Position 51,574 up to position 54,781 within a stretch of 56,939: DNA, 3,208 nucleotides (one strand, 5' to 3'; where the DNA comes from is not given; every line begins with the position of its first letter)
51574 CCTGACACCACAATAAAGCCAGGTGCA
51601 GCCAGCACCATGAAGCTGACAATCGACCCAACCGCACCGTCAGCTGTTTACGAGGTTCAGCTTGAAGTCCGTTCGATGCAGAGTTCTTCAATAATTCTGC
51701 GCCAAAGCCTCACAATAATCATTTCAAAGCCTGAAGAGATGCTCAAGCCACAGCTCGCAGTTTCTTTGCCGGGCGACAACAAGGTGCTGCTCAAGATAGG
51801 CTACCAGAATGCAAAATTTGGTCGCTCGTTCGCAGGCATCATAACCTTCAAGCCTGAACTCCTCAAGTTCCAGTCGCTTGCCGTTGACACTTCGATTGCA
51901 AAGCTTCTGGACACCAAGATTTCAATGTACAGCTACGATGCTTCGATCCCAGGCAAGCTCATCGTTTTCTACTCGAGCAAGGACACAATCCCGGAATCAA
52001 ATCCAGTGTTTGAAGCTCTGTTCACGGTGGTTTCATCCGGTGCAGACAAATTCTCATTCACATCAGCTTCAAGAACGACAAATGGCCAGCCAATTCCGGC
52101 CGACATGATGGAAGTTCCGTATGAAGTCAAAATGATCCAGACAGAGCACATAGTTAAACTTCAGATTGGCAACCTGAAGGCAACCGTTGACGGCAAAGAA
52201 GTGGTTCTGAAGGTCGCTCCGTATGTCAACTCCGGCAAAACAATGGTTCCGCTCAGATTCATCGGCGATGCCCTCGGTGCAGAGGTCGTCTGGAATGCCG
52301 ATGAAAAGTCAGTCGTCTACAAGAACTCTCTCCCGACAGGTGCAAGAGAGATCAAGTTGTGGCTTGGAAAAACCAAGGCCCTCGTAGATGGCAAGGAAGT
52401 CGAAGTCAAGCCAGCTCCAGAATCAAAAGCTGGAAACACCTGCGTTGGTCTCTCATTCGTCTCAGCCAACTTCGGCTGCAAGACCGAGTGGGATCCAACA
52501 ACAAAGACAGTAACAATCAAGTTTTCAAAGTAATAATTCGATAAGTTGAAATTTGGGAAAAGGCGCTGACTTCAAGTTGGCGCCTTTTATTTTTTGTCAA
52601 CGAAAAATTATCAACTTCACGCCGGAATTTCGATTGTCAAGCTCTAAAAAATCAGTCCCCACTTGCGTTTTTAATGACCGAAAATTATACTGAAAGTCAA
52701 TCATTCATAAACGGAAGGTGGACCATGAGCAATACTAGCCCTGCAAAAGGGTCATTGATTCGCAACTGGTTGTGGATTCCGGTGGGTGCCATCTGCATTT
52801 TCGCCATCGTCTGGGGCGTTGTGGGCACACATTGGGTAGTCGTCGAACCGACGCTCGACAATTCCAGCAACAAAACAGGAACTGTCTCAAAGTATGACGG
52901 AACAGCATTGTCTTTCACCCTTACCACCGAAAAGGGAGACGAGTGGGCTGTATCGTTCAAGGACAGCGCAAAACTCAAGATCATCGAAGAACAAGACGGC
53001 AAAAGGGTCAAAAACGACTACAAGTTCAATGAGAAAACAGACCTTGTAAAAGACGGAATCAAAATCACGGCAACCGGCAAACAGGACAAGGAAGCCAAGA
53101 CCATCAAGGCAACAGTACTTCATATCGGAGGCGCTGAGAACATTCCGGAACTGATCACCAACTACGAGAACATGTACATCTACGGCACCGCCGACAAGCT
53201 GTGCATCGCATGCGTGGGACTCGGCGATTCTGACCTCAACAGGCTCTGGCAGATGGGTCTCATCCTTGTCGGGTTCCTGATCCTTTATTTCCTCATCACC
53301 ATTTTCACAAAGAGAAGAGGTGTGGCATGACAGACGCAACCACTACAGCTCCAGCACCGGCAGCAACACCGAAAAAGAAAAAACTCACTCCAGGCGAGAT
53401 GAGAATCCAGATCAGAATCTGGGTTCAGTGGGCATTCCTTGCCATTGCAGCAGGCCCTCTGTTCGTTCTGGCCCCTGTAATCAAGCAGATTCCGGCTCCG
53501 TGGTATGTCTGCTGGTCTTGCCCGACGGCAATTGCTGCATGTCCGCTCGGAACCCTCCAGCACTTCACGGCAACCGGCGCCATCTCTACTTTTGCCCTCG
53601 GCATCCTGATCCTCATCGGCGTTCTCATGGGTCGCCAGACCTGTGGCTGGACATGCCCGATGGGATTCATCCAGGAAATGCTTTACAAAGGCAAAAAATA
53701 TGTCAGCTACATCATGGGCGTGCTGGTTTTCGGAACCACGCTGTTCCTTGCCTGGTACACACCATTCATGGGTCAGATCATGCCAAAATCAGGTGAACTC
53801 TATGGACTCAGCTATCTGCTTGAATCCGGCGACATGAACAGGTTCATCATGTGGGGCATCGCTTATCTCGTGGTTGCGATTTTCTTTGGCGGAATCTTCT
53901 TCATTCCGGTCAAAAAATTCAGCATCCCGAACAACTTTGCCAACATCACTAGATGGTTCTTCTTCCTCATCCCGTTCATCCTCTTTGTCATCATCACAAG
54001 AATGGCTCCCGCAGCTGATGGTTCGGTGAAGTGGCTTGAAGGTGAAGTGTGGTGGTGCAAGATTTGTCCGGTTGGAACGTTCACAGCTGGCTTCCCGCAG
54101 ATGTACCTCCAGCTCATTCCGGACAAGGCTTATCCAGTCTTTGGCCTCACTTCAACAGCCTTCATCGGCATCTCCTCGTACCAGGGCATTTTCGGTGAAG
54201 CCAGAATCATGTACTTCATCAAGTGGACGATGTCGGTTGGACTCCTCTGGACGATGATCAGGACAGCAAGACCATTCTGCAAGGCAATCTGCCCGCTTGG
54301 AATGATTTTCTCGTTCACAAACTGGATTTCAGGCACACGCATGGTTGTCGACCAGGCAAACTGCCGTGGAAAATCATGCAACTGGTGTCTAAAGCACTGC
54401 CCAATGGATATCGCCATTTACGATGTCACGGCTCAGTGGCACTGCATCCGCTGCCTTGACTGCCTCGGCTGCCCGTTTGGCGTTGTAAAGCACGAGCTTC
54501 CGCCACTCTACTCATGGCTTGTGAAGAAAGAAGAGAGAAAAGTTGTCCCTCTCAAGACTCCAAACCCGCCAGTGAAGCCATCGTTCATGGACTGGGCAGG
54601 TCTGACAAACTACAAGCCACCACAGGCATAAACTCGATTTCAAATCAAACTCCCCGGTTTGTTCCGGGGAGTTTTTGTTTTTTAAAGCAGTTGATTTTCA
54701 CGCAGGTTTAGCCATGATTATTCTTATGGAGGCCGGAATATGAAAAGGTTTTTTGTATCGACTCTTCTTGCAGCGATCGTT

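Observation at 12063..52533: Cohesin-dockerin style surface assembly loaded with proteases instead of glycoside hydrolases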

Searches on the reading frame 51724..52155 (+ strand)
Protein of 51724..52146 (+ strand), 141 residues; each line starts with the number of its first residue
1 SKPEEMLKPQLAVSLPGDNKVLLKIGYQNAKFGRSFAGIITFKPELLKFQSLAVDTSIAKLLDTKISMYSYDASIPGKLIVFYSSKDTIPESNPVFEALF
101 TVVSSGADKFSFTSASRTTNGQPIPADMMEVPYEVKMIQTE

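Call 10: search_solved_structures(query=window:51724-52146:+, max_evalue=10, show_alignments=2)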
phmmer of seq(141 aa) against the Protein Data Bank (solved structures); distinct sequences matched with E-value up to 10: 1.
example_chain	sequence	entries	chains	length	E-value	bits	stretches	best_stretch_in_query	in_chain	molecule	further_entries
9fqr_HZ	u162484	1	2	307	0.34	14.7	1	30-102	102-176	Probable inactive peptidyl-prolyl cis-trans isomerase-like 6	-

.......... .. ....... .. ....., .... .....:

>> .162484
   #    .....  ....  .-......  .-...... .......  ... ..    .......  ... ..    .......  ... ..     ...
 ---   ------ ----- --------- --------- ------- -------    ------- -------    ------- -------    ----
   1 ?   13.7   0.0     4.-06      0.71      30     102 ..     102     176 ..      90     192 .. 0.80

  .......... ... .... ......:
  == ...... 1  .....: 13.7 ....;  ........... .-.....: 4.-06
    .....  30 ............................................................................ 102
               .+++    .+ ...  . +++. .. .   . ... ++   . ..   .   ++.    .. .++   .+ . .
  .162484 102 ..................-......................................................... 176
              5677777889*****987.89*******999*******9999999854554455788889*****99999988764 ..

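Call 12: search_protein_families(library=pfam, proteins=[window:51724-52146:+], max_evalue=10)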
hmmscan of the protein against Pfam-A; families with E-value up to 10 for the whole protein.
seq(141 aa): 1 family
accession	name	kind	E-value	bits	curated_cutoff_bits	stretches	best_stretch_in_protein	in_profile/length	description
PF12478.13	UBAP2-Lig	-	0.12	13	22.2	1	9-33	6-26/33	UBAP2/protein lingerer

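Call 41: search_solved_structures(query=A3, max_evalue=10, show_alignments=1)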
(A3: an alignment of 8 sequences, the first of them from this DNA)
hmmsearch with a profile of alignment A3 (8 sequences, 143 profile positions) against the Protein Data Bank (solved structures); distinct sequences matched with E-value up to 10: 0.

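Call 61: search_protein_representatives(alignment_id=A3)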
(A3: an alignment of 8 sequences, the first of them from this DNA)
Query: 8 sequences, 143 profile positions. Proteins with E-value up to 0.001 (for the whole library): 17; up to 1e-10: 7; up to 1e-30: 2. The best 17 are listed.
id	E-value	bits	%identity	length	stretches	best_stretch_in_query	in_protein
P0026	5.2e-65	234.2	-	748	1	1-143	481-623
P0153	3.5e-31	124.5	-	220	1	53-143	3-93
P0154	1.4e-30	122.5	-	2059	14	79-129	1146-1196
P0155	3.8e-16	75.7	-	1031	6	21-131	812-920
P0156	7.1e-15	71.6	-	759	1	1-143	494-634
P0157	1.6e-14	70.5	-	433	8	90-130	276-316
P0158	9.4e-13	64.7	-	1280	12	109-136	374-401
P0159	4.4e-09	52.9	-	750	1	2-143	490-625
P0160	3.5e-07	46.7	-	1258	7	79-116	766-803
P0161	6.9e-07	45.7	-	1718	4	35-114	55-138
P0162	4.8e-06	43.0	-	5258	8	109-135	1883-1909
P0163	5.1e-06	42.9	-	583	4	79-140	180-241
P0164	7.8e-06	42.3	-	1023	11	105-135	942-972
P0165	4.8e-05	39.7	-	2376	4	58-88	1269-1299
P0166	5.2e-05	39.6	-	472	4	74-108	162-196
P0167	3.2e-04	37.1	-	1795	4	38-112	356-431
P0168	6.4e-04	36.1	-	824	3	34-108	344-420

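Call 62: search_protein_families(library=pfam, proteins=[P0155, P0156, P0159, P0161, P0163, P0167, P0168, P0166, P0160], max_evalue=0.01)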
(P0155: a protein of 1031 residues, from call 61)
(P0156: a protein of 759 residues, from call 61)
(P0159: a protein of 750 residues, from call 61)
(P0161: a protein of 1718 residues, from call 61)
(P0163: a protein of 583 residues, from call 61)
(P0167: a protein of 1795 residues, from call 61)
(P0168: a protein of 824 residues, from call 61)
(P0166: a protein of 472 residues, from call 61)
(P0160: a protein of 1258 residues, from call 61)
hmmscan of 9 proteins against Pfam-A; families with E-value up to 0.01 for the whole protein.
P0155 (1031 aa): 6 families
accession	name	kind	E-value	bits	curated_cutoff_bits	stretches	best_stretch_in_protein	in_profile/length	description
PF00963.24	Cohesin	-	5e-89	296.1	24.1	7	71-190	2-130/139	Cohesin domain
PF13860.13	FlgD_ig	-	1.3e-16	60.8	27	0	850-881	37-68/79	FlgD Ig-like domain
PF22122.2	InlK_D2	-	6.8e-08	33.2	26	0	954-998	63-107/112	Internalin K domain D2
PF11276.14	DUF3078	-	0.00011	22.9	25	0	239-274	15-50/92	Protein of unknown function (DUF3078)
PF24049.1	YOMG_N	-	0.0022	18.4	27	0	92-110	22-40/89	YOMG N-terminal domain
PF10029.15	DUF2271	-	0.0038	17.4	27.3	0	131-175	71-117/136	Predicted periplasmic protein (DUF2271)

P0156 (759 aa): 4 families
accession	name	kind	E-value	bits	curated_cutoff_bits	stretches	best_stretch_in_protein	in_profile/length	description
PF07833.16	Cu_amine_oxidN1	-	1.5e-44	150.8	24.2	2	644-755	1-108/108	Copper amine oxidase N-terminal domain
PF13570.13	Beta-prop_ACSF4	-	1.8e-28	100.3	133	2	117-385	61-328/329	Beta-alanine-activating enzyme, beta-propeller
PF13360.13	PQQ_2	-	1.9e-23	83.8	27.6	3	59-272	55-232/233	Outer membrane protein assembly factor BamB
PF23414.1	Beta-prop_EML_2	-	0.007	16.2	90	0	255-317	18-79/266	Echinoderm microtubule-associated protein second beta-propeller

P0159 (750 aa): 10 families
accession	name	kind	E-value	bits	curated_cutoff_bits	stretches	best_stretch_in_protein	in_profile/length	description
PF07833.16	Cu_amine_oxidN1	-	1.1e-45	154.4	24.2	2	636-745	2-107/108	Copper amine oxidase N-terminal domain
PF13360.13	PQQ_2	-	7.2e-30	104.8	27.6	3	58-264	17-232/233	Outer membrane protein assembly factor BamB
PF13570.13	Beta-prop_ACSF4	-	7.6e-30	104.9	133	2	236-385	58-206/329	Beta-alanine-activating enzyme, beta-propeller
PF23414.1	Beta-prop_EML_2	-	2.1e-06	27.8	90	1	207-308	18-118/266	Echinoderm microtubule-associated protein second beta-propeller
PF12894.13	ANAPC4_WD40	-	4.6e-06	27.2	22.9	0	285-357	9-85/91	Anaphase-promoting complex subunit 4 WD40 domain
PF12341.14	Mcl1_mid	-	0.00021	21.2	31.5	0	57-120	95-158/291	Minichromosome loss protein, Mcl1, middle region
PF25171.1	Beta-prop_WDR36-Utp21_1st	-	0.00023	21.1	80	1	108-298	31-220/266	WDR36/Utp21 first beta-propeller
PF25293.1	Beta-prop_EMC1_N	-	0.00026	21.2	34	1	121-232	38-152/219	EMC1 N-terminal beta-propeller domain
PF24817.1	WD40_WDHD1_1st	-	0.00032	20.4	109.9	0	323-375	17-68/291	WDHD1 first WD40 domain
PF01011.28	PQQ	-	0.00045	19.5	26.7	0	69-104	172-210/595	Glucose/ethanol/alcohol dehydrogenase, beta-propeller domain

P0161 (1718 aa): 11 families
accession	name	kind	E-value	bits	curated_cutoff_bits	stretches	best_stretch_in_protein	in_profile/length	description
PF00963.24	Cohesin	-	3.9e-55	186.3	24.1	5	178-301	3-129/139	Cohesin domain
PF13573.12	SprB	-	1.5e-49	165.7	28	9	764-798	4-37/37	SprB repeat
PF13585.12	CHU_C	-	4.4e-24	84.8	27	1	1633-1715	6-86/86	CHU_C Type IX secretion signal domain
PF13860.13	FlgD_ig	-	1.1e-07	32.1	27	0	1657-1698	26-74/79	FlgD Ig-like domain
PF13620.12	CarboxypepD_reg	-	1.4e-06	29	32.3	1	1183-1225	30-73/82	Carboxypeptidase regulatory-like domain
PF18962.6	Por_Secre_tail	-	1.6e-06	28.7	27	0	791-821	39-69/75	Secretion system C-terminal sorting domain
PF08940.17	DUF1918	-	1.2e-05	25.3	24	0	1253-1270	29-47/58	Domain of unknown function (DUF1918)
PF22352.2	K319L-like_PKD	-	0.00044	20.6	27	0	1188-1221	47-82/84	K319L-like, PKD domain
PF17210.9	SdrD_B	-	0.0012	19.4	29.7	0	1185-1215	42-72/112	SdrD B-like domain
PF16405.10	DUF5013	-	0.0048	17.5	28.5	0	772-830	44-99/149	Domain of unknown function (DUF5013)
PF24000.1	DUF7316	-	0.0082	17.2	27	0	543-559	9-25/78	Family of unknown function (DUF7316)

P0163 (583 aa): 2 families
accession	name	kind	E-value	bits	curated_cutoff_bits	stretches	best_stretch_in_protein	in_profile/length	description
PF07286.17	D-Glu_cyclase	-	5.1e-05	23.6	25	0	152-198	84-128/143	D-glutamate cyclase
PF08884.16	Flagellin_D3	-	0.0026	18.6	24.2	0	435-458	58-82/91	Flagellin D3 domain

P0167 (1795 aa): 6 families
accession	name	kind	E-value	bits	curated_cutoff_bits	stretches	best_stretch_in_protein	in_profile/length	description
PF13573.12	SprB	-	8.1e-66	217.8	28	10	927-959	2-34/37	SprB repeat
PF00963.24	Cohesin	-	8.6e-50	169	24.1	5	473-594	3-130/139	Cohesin domain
PF13585.12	CHU_C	-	1.3e-23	83.3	27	1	1710-1792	6-86/86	CHU_C Type IX secretion signal domain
PF06832.18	BiPBP_C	-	1.2e-07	32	26.8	0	1247-1299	31-85/90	Penicillin-Binding Protein C-terminus Family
PF18962.6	Por_Secre_tail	-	7.6e-05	23.4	27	0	1719-1778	7-66/75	Secretion system C-terminal sorting domain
PF13860.13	FlgD_ig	-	0.0034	17.8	27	0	1735-1779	27-78/79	FlgD Ig-like domain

P0168 (824 aa): 3 families
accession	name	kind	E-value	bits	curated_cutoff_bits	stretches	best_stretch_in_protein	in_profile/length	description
PF00963.24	Cohesin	-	4.6e-40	137.5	24.1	5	316-429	2-118/139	Cohesin domain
PF14292.12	SusE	-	0.0068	17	25.2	0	661-713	16-66/106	SusE outer membrane protein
PF13860.13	FlgD_ig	-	0.0087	16.5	27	0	87-109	44-66/79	FlgD Ig-like domain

P0166 (472 aa): 1 family
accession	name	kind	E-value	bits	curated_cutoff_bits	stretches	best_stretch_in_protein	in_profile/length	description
PF18887.5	MBG_3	-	1.4e-11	44.7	25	2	139-189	4-53/72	MBG domain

P0160 (1258 aa): 3 families
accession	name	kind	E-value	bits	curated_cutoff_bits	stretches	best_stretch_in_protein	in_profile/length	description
PF00963.24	Cohesin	-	3.2e-49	167.1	24.1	8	314-423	8-131/139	Cohesin domain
PF21877.2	PH_NF1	-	0.00093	20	27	0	742-774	50-82/95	PH domain-like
PF23528.1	Microp_apicomplexa_15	-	0.0028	18.2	27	0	959-991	6-38/69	Apicomplexa microprotein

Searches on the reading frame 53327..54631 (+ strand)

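Call 6: search_protein_families(library=pfam, proteins=[window:53327-54631:+], max_evalue=0.001)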
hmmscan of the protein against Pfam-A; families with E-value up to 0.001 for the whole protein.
window:53327-54631:+ (434 aa): 1 family
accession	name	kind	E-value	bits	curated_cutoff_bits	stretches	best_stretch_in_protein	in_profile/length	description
PF12801.12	Fer4_5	-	1.4e-07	31.8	22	1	89-124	8-43/48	4Fe-4S binding domain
